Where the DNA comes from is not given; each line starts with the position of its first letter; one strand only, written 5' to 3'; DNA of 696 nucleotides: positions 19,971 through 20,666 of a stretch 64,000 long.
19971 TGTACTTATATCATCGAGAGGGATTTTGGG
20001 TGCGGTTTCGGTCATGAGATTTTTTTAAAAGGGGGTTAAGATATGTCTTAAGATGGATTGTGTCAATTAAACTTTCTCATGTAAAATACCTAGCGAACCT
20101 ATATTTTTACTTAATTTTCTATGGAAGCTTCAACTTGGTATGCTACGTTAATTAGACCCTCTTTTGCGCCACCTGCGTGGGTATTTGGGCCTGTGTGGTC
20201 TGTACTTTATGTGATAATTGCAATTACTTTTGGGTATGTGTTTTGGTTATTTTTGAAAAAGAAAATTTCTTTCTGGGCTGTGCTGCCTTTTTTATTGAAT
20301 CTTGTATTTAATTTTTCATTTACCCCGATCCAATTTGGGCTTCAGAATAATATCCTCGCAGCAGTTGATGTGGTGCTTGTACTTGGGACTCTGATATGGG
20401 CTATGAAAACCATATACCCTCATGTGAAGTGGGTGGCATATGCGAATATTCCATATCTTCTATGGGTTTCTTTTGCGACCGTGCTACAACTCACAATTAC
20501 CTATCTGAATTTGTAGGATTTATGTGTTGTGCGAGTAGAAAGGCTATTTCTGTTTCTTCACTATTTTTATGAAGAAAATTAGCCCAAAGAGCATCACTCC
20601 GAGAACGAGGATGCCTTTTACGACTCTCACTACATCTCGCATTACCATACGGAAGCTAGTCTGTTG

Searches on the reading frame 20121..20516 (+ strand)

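Call 3: search_protein_families(library=pfam, proteins=[window:20121-20516:+], max_evalue=0.1)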
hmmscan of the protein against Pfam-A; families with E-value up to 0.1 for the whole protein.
window:20121-20516:+ (131 aa): 2 families
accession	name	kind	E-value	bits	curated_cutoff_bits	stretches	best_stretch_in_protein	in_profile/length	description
PF03073.20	TspO_MBR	-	9.8e-29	100.4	24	1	3-128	20-144/145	TspO/MBR family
PF02694.21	UPF0060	-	0.0086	16.7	24.9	1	31-96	12-77/107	Uncharacterised BCR, YnfA/UPF0060 family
